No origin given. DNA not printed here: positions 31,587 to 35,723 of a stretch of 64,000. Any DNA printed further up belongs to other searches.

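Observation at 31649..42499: Two tandem ~1,290-aa GGTF-repeat paralogs, a coupled micro-ORF and a membrane-anchored CotH-domain protein: candidate undescribed surface or spore-surface module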

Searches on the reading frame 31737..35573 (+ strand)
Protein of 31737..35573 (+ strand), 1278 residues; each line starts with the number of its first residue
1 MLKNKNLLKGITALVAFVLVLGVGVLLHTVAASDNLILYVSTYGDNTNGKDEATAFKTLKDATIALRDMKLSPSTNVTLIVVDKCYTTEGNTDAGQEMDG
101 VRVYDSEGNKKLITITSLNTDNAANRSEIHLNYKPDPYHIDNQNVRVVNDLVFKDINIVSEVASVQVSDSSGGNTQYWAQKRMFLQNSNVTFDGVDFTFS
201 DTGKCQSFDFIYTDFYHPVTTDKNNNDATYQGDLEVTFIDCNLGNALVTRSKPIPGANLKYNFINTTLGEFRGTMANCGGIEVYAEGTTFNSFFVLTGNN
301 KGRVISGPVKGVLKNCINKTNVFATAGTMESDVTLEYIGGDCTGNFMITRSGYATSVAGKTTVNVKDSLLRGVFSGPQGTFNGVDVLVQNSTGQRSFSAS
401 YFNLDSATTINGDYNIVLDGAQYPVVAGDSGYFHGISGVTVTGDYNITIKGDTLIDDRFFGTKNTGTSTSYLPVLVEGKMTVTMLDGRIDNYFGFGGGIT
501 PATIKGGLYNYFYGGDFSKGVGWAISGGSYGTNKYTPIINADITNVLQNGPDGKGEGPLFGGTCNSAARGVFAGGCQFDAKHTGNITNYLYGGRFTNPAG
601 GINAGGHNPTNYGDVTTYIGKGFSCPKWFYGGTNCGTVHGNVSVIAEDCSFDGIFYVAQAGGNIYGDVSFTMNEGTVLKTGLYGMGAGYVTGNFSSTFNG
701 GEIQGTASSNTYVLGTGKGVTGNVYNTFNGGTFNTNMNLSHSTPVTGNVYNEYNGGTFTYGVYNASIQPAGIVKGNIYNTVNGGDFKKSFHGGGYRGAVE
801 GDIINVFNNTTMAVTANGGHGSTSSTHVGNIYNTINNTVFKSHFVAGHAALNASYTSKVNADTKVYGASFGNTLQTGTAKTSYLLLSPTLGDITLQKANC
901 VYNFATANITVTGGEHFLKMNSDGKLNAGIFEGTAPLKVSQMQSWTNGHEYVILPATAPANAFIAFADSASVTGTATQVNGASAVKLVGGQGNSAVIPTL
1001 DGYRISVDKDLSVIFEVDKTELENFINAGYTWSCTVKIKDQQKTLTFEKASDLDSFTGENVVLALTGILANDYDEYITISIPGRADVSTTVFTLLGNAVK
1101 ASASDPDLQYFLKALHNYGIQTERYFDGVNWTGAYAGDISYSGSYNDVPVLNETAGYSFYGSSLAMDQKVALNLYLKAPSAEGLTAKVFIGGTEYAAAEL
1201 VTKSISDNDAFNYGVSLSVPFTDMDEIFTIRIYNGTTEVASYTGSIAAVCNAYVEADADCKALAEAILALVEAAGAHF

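Call 7: search_protein_families(library=pfam, proteins=[window:31737-35573:+], max_evalue=1)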
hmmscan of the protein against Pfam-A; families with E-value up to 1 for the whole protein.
window:31737-35573:+ (1278 aa): 1 family
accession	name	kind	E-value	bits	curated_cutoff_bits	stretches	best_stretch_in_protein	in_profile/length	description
PF10708.14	DUF2510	-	0.09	13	24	1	1121-1135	12-26/35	Protein of unknown function (DUF2510)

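Call 8: search_protein_families(library=ncbifam, proteins=[window:31737-35573:+], max_evalue=1)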
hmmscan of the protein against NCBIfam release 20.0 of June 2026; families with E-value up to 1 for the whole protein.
window:31737-35573:+ (1278 aa): 0 families
